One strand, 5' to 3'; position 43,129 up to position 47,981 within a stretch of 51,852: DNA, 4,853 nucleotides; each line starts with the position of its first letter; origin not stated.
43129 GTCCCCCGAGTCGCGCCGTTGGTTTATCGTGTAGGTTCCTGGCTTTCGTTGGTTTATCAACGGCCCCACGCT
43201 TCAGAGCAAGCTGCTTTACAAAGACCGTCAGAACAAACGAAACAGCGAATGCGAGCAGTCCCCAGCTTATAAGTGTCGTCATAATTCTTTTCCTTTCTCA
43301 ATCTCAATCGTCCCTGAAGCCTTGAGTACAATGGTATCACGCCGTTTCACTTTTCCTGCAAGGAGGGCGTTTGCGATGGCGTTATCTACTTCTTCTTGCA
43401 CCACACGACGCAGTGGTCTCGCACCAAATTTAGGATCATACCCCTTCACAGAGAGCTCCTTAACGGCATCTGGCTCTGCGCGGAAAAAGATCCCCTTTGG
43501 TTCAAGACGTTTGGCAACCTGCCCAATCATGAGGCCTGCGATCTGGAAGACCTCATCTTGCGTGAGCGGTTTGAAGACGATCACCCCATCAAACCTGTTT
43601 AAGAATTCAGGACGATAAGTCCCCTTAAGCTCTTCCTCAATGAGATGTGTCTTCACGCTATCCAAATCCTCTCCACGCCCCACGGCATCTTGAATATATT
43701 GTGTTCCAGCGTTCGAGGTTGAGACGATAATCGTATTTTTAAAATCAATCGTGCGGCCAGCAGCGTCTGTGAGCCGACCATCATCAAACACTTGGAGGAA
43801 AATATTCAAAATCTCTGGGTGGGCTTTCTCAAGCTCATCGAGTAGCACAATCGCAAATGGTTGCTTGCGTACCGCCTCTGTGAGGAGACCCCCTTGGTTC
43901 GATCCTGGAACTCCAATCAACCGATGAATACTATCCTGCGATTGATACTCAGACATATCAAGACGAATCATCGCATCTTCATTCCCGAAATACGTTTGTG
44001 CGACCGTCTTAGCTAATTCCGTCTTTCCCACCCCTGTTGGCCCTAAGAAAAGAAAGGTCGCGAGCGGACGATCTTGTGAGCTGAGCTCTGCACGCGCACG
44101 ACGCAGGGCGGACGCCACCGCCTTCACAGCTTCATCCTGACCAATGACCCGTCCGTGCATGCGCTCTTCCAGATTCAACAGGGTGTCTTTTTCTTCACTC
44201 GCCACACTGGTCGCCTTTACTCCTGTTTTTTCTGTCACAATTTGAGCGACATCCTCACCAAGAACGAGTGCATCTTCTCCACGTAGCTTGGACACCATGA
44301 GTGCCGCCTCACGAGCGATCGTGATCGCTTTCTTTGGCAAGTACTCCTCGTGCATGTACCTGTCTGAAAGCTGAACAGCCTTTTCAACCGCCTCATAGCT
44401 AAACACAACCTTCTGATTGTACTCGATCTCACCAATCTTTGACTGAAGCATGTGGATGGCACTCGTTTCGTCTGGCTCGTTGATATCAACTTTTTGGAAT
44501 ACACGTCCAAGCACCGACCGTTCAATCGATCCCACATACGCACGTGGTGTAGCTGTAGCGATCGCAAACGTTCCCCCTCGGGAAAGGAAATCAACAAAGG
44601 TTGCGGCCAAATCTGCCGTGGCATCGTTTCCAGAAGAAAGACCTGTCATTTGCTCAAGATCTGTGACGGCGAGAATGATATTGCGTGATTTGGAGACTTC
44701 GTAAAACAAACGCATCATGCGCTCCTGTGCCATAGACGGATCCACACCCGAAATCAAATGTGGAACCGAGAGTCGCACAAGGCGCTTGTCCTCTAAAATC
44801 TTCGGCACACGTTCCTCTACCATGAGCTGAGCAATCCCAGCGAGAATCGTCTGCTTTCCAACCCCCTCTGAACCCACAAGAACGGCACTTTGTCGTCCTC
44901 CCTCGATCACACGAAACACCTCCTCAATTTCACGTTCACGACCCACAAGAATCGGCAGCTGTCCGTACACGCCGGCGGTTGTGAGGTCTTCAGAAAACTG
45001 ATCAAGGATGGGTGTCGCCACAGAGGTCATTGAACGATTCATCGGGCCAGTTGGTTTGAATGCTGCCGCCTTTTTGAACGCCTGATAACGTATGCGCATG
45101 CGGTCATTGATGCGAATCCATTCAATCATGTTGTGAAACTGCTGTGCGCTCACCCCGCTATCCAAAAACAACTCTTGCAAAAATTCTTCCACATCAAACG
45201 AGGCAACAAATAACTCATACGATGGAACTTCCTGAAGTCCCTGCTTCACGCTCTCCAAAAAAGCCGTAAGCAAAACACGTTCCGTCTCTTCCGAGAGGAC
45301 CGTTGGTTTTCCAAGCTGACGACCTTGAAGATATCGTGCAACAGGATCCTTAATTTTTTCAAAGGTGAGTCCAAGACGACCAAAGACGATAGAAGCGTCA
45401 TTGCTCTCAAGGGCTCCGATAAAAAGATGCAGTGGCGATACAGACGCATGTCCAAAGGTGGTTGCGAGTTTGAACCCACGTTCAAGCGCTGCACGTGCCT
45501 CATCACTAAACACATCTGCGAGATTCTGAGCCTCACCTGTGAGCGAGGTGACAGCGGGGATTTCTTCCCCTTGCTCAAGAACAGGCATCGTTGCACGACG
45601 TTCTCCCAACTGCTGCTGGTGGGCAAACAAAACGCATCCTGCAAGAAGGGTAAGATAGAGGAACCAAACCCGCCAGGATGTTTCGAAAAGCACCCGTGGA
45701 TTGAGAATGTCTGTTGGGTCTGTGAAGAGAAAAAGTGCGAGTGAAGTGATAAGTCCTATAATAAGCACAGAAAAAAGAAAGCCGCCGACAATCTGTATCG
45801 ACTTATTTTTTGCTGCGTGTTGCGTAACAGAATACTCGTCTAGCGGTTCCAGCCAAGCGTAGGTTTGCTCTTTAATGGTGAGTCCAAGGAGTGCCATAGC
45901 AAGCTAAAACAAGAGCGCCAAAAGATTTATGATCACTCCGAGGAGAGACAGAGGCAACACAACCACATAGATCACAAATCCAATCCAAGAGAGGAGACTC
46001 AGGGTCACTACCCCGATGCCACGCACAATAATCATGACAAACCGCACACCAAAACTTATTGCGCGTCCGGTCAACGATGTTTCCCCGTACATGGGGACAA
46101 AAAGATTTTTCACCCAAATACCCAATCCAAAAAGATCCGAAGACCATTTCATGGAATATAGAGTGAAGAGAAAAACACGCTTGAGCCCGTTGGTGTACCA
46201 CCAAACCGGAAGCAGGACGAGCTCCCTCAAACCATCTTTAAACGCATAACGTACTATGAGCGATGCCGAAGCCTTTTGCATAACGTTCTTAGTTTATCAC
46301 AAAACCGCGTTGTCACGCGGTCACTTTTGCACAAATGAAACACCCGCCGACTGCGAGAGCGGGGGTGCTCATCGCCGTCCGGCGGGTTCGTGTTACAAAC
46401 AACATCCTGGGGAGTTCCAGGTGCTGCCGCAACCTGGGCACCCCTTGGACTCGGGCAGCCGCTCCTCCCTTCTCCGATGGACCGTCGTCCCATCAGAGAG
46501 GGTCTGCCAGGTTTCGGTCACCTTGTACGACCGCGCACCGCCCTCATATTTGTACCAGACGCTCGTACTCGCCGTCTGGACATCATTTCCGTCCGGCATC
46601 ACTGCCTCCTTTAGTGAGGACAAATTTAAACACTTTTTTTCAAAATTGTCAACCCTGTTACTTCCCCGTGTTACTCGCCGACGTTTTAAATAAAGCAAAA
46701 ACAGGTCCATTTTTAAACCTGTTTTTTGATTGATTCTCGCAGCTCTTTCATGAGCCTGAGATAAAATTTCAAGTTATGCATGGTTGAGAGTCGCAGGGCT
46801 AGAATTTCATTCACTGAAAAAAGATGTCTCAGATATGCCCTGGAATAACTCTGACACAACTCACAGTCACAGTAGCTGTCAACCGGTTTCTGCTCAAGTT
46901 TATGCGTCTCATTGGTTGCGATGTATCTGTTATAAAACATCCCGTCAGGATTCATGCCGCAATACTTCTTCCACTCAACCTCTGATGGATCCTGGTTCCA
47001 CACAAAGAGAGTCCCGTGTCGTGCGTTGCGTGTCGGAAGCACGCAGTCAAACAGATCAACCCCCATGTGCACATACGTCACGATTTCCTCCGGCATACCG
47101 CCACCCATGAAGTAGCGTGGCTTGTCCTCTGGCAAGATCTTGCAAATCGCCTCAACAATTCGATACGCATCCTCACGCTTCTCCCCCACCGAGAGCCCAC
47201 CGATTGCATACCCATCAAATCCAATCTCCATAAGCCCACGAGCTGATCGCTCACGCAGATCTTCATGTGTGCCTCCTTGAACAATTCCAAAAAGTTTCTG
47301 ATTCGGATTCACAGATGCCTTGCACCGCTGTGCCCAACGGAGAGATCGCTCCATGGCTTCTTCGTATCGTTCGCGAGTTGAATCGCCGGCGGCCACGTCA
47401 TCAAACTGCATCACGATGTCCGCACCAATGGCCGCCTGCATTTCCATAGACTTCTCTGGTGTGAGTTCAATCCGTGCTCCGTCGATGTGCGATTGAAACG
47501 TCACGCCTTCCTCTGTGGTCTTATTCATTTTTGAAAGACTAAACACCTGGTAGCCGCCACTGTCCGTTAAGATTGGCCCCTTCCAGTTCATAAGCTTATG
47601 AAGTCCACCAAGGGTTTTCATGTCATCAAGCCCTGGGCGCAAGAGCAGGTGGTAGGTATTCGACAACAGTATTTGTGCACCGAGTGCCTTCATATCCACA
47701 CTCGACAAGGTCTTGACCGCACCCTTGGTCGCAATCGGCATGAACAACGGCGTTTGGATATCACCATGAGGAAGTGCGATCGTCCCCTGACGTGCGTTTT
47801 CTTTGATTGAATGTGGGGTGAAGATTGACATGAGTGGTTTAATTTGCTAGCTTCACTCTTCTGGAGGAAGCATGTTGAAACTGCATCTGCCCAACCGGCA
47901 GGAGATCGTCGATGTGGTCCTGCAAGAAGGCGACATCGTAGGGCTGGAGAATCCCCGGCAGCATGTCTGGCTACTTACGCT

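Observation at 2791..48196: Ten compositionally foreign, self-contained single-gene cassettes scattered through a housekeeping backbone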

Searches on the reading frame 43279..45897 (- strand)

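Call 24: search_protein_families(library=pfam, proteins=[window:43279-45897:-], max_evalue=0.001)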
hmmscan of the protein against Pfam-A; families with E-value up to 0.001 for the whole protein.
window:43279-45897:- (872 aa): 13 families
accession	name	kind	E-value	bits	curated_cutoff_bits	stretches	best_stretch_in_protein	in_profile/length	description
PF07724.20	AAA_2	-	3.8e-53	180.4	27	1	610-770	1-164/166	AAA domain (Cdc48 subfamily)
PF10431.15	ClpB_D2-small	-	4.4e-21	75.2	21.9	1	778-857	1-80/81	C-terminal, D2-small domain, of ClpB protein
PF00004.35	AAA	-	3.9e-15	56.9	21.2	1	616-730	2-110/131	ATPase family associated with various cellular activities (AAA)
PF07728.20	AAA_5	-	1.9e-12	47.8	22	1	615-730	2-123/139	AAA domain (dynein-related subfamily)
PF17871.7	AAA_lid_9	-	2.1e-09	37.6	22.8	1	477-537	2-62/104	AAA lid domain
PF13191.12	AAA_16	-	4.1e-07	31.1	32.6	0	317-362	2-51/167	AAA ATPase domain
PF13401.12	AAA_22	-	2.3e-05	25.1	27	0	617-705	10-109/130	AAA domain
PF01637.24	ATPase_2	-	9.6e-05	22.7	33.2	0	318-359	2-44/225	ATPase domain predominantly from Archaea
PF00158.32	Sigma54_activat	-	9.6e-05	22.6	20.2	0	594-734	11-148/168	Sigma-54 interaction domain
PF03193.22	RsgA_GTPase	-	0.00026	21.3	30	0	304-357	78-128/174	RsgA GTPase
PF13604.12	AAA_30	-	0.0003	21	27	0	329-361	12-44/191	AAA domain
PF02861.25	Clp_N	-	0.00046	20.7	20.7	0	142-189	2-51/53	Clp amino terminal domain, pathogenicity island component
PF00005.33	ABC_tran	-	0.00074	20.6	25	0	615-663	14-63/137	ABC transporter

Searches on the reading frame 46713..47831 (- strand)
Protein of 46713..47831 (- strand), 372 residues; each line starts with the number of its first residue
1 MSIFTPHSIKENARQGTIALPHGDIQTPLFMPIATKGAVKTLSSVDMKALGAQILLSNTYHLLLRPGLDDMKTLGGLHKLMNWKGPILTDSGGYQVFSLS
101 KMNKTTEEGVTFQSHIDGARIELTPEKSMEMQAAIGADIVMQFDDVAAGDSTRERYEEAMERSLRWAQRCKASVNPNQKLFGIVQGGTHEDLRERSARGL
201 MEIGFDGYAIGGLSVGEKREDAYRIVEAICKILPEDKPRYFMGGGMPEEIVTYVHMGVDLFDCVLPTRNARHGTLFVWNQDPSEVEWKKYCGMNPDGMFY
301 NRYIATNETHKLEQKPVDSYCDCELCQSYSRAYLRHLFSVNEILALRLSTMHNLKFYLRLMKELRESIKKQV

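Call 24: search_protein_families(library=pfam, proteins=[window:46713-47831:-], max_evalue=0.001)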
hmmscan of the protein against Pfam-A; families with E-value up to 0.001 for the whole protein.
window:46713-47831:- (372 aa): 1 family
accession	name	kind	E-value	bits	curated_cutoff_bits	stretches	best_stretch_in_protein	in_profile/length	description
PF01702.25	TGT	-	2.3e-146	487.9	26.3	1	12-370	2-341/357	Queuine tRNA-ribosyltransferase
